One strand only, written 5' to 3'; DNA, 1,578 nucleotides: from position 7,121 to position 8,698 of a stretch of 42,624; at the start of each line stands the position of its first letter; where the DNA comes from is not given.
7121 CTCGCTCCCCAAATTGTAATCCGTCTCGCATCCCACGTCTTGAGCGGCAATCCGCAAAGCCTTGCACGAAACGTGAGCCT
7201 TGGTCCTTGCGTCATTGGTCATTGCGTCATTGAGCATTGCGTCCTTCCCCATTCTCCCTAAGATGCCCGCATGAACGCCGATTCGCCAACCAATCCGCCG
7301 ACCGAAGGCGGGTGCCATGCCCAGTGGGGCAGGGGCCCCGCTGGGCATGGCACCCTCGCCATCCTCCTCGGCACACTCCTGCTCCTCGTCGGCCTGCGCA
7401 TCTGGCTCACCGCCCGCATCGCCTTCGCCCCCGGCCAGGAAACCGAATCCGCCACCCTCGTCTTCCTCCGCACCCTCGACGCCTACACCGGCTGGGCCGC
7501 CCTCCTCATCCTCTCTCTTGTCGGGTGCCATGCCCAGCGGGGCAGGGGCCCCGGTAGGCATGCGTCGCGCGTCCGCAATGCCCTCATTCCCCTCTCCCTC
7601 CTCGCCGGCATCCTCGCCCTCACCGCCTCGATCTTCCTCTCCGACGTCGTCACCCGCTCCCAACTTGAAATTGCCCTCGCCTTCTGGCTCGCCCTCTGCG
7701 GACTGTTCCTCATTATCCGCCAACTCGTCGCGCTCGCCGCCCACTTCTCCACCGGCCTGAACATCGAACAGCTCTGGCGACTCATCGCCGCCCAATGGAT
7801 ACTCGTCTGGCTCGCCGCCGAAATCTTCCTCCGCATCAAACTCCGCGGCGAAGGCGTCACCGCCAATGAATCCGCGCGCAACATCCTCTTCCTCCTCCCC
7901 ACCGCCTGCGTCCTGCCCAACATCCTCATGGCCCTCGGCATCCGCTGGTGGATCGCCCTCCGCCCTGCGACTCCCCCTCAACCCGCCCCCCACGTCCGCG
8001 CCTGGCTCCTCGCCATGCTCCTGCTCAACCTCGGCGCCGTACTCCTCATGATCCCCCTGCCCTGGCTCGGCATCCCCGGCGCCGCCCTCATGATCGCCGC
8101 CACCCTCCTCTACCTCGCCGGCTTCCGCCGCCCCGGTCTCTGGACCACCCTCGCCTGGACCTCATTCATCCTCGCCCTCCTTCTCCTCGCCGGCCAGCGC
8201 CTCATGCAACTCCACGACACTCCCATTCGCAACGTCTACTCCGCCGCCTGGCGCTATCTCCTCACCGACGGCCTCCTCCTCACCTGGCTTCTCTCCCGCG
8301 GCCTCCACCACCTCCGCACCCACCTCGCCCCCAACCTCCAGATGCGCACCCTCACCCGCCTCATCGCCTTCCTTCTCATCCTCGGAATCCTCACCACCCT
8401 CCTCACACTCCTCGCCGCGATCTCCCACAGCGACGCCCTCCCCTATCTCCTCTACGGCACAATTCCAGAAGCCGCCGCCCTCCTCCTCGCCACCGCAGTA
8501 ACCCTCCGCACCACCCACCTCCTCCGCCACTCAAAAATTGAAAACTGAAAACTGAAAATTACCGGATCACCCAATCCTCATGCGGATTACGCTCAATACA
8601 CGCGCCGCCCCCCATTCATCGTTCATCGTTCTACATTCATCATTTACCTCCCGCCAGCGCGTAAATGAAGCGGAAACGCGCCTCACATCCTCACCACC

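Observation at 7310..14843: Dispersed ~40-bp REP-like palindrome family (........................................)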

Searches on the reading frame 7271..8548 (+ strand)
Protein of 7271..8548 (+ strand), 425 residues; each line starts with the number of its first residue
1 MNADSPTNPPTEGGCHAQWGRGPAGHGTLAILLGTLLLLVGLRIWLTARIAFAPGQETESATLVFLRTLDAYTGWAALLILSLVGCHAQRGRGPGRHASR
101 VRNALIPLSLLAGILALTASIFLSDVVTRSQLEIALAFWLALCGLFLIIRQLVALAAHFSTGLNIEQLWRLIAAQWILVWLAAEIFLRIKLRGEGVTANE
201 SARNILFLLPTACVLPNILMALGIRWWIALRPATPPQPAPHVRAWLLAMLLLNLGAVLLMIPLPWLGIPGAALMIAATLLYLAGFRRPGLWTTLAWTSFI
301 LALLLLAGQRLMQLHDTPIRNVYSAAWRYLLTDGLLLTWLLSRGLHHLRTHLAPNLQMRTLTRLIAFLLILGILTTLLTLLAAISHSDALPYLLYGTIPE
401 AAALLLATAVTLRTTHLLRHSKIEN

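Call 24: search_protein_families(library=pfam, proteins=[window:7271-8548:+], max_evalue=0.01)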
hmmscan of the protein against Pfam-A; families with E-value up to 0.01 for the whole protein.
window:7271-8548:+ (425 aa): 0 families

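Call 53: search_protein_representatives(protein=window:7271-8548:+)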
Query: 425 residues. Proteins with E-value up to 0.001 (for the whole library): 33; up to 1e-10: 27; up to 1e-30: 9. The best 33 are listed.
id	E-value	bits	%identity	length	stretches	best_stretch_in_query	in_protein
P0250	9.4e-267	901.4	100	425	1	1-425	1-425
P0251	6.7e-66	239.7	46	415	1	19-420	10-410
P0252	1.1e-57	212.6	42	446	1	27-421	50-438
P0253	3.0e-52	194.8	43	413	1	32-421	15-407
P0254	8.9e-43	163.6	39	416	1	60-405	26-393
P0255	5.8e-36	141.1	35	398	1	60-416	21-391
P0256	2.2e-33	132.6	38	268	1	165-421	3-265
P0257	3.6e-33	131.9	39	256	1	23-258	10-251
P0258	1.2e-32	130.2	37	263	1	167-415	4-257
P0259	1.8e-30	123.0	36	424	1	35-417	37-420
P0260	4.3e-29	118.5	35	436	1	34-418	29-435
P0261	2.0e-28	116.3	35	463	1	35-420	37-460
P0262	5.4e-25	105.0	33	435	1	31-407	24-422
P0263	3.6e-24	102.3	40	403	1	107-389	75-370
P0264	2.2e-23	99.7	37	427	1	137-407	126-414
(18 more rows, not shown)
